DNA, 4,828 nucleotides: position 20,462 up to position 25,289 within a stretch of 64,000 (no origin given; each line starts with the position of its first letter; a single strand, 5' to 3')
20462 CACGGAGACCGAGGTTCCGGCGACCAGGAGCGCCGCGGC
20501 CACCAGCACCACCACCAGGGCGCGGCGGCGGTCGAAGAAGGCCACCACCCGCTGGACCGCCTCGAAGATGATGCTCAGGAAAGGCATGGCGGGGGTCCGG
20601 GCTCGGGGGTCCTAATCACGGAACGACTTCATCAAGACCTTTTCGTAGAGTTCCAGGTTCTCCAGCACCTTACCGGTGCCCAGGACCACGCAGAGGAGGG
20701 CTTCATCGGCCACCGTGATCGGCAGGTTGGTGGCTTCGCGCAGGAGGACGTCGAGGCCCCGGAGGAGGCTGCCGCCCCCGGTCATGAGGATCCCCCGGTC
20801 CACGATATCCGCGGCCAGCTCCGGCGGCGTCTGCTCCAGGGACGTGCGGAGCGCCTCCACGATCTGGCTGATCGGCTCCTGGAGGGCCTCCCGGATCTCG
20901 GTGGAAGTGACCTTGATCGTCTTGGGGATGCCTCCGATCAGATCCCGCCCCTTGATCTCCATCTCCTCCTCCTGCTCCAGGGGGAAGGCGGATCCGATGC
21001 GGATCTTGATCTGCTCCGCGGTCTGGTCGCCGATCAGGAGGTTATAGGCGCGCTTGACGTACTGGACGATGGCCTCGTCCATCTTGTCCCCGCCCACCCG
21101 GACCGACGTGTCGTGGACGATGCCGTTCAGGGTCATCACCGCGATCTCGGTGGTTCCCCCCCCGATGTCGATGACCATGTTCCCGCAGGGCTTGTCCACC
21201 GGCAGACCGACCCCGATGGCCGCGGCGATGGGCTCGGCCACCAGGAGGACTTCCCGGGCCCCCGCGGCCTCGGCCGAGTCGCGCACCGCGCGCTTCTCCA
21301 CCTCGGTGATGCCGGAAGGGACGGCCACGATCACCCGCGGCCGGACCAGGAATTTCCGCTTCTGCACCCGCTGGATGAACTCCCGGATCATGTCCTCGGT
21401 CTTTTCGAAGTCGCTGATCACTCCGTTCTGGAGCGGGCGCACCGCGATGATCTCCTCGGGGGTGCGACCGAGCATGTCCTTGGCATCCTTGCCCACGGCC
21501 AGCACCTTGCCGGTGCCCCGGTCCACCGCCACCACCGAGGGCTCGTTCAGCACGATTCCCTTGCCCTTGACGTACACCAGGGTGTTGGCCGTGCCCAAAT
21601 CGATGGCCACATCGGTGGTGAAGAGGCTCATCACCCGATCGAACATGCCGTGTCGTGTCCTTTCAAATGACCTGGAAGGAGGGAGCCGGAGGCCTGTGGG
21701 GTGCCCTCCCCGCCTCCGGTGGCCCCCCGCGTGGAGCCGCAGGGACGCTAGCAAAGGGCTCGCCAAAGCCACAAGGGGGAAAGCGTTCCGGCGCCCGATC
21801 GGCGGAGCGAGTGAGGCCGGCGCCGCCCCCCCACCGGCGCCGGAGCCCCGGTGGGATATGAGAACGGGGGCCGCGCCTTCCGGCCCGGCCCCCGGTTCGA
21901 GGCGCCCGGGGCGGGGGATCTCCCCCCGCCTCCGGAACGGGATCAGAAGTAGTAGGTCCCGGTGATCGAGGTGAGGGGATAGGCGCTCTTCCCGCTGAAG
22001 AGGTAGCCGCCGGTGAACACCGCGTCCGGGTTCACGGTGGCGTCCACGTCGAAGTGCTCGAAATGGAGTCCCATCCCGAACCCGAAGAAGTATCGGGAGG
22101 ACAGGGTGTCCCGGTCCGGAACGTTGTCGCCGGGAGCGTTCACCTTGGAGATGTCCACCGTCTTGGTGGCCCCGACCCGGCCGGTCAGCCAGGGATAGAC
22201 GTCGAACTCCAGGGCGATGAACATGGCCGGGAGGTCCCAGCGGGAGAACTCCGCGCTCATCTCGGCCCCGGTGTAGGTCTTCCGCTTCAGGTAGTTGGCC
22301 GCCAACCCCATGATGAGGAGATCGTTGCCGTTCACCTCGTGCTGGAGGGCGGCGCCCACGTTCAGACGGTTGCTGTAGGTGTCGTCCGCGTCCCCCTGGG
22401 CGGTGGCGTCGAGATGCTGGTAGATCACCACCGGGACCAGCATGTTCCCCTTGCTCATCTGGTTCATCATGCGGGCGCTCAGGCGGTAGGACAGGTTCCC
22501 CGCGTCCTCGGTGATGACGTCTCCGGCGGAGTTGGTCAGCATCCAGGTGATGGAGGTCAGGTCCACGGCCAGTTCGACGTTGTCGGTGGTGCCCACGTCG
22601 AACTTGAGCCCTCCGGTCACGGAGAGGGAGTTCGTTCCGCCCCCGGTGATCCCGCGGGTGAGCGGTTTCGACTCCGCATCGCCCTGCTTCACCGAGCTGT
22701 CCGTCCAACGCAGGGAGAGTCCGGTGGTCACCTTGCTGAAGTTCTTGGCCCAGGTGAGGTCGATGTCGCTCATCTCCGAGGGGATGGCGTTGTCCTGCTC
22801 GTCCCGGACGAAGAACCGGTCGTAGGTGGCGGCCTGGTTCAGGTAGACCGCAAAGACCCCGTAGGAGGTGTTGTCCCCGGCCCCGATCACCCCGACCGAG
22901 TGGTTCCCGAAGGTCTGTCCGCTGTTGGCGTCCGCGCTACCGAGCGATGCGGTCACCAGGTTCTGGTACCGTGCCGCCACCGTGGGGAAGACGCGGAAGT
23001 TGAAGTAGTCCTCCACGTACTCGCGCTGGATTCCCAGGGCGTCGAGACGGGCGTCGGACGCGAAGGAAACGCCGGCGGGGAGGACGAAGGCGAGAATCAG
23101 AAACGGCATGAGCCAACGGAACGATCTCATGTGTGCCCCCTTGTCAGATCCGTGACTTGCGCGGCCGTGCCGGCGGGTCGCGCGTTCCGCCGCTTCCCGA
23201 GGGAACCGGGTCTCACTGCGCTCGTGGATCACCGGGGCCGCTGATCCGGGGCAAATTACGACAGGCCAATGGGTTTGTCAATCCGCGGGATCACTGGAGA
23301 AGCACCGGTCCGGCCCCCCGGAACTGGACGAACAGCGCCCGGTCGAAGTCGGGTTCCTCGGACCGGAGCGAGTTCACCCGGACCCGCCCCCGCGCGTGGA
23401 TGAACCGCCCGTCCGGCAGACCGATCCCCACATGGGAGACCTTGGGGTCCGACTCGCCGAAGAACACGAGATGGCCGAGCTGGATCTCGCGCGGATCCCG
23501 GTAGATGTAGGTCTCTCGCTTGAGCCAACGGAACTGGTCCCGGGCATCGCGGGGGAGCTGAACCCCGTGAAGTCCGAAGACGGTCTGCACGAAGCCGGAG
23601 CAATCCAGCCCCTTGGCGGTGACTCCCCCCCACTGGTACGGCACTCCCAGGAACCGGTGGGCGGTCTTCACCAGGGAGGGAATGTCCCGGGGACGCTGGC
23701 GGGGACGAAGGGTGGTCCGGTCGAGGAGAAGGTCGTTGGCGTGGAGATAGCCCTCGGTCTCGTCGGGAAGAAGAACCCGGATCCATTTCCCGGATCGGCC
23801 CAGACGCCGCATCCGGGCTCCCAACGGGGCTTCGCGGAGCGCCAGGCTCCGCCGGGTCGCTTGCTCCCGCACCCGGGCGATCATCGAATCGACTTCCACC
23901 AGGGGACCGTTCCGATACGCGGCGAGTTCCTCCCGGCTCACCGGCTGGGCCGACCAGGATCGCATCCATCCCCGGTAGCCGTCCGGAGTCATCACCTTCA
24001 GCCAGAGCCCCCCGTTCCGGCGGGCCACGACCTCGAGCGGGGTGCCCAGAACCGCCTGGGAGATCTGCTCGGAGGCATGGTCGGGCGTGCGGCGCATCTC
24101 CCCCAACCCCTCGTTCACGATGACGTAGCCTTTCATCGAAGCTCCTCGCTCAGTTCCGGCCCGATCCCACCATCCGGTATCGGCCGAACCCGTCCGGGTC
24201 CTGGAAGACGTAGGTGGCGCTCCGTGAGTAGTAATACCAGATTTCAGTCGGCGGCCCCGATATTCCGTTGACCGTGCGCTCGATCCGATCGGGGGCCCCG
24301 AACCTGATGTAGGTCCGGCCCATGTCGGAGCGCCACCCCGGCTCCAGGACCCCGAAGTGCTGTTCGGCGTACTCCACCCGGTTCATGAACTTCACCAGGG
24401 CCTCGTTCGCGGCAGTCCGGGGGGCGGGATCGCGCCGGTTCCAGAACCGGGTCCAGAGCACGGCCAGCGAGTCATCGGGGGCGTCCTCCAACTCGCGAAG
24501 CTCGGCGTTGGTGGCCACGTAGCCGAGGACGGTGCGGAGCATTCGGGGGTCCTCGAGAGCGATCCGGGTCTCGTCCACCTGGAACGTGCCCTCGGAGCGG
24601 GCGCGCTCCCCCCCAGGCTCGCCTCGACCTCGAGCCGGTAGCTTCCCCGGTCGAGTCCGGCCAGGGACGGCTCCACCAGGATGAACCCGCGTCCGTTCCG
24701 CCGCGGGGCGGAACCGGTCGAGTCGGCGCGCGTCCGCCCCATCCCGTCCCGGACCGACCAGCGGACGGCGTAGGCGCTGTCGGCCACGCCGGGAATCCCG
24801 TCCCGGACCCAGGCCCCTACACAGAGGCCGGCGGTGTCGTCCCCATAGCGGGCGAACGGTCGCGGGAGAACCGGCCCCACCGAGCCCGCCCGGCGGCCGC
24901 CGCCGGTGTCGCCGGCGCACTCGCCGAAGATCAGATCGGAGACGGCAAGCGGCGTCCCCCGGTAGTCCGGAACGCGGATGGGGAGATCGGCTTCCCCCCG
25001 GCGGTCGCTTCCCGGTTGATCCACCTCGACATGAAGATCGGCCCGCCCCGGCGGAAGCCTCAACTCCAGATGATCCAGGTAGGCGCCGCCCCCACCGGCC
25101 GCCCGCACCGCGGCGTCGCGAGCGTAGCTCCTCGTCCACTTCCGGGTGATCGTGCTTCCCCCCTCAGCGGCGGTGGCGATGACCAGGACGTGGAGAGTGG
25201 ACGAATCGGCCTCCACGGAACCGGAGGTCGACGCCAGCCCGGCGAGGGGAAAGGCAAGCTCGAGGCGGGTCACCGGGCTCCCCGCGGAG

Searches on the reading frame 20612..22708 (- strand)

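Call 8: search_protein_families(library=pfam, proteins=[window:20612-22708:-], max_evalue=0.001)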
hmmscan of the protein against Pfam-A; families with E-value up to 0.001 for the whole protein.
window:20612-22708:- (698 aa): 5 families
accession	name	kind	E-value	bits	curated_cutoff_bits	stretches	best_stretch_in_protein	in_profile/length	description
PF06723.19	MreB_Mbl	-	1.8e-147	490.9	27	1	365-688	2-325/327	MreB/Mbl protein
PF14450.12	FtsA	-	8.2e-13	49.3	31.8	1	511-667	1-110/127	Cell division protein FtsA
PF00012.26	HSP70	-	4.2e-12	45.5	20.6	1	458-556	135-239/599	Hsp70 protein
PF00022.25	Actin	-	1.7e-06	27.3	27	1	387-553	28-189/410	Actin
PF11104.14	PilM_2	-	7.8e-06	25.5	27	0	511-569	183-235/340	Type IV pilus assembly protein PilM;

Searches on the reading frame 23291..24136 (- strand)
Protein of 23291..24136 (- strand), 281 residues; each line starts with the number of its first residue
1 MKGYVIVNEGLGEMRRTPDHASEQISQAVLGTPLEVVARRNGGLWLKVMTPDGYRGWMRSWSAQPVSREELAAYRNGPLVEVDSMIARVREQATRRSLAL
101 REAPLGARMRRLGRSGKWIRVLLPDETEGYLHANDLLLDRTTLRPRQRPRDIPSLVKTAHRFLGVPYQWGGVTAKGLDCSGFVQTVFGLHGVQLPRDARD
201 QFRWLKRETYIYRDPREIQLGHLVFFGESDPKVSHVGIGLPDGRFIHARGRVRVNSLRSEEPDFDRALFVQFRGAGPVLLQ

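Call 41: search_protein_families(library=ncbifam, proteins=[window:23291-24136:-], max_evalue=0.001)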
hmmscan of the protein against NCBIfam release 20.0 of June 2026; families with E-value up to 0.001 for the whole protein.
window:23291-24136:- (281 aa): 8 families
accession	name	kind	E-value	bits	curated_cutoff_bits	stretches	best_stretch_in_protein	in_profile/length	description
NF008096.1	PRK10838.1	equivalog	5.7e-12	45.8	186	1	161-252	77-163/189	bifunctional murein DD-endopeptidase/murein LD-carboxypeptidase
NF040678.1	EntFM_CwpFM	equivalog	2.7e-11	43.2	720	1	151-254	311-412/430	enterotoxin EntFM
NF010495.0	PRK13914.1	equivalog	5.6e-11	42.1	647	1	155-249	369-457/481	invasion associated endopeptidase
NF038345.1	wall_hydro_RipC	exception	1.1e-09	38.2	425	1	153-249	252-340/362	peptidoglycan hydrolase RipC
NF033742.1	NlpC_p60_RipB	exception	3.8e-08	33.3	335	1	151-257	76-191/206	NlpC/P60 family peptidoglycan endopeptidase RipB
NF046048.1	NlpC_P60_DIP1281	equivalog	1.7e-06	27.2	517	1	171-248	492-562/587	DIP1281 family NlpC/P60 protein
TIGR04211.1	SH3_and_anchor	equivalog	5.1e-06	26.2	65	0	14-76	10-73/198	TIGR04211 family SH3 domain-containing protein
NF033743.1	NlpC_inact_RipD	exception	0.00013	21.6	215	0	173-260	89-170/181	NlpC/P60 family peptidoglycan-binding protein RipD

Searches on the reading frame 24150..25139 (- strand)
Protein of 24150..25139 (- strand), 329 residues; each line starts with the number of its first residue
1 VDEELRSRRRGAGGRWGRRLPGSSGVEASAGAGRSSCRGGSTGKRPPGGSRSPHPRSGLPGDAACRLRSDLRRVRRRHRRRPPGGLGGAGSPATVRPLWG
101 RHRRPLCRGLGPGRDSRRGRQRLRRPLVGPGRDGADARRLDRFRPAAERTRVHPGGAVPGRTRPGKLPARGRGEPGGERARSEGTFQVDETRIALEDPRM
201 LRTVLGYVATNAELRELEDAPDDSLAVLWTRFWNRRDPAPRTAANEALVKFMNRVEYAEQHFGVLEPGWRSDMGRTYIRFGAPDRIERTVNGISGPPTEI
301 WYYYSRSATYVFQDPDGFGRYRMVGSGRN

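Call 77: search_protein_families(library=ncbifam, proteins=[window:24150-25139:-], max_evalue=0.00001)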
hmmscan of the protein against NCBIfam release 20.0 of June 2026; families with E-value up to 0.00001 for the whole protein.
window:24150-25139:- (329 aa): 1 family
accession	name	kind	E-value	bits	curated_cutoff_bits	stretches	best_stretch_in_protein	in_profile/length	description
TIGR04514.1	GWxTD_dom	domain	4.5e-27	94.6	28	1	205-304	6-105/105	GWxTD domain-containing protein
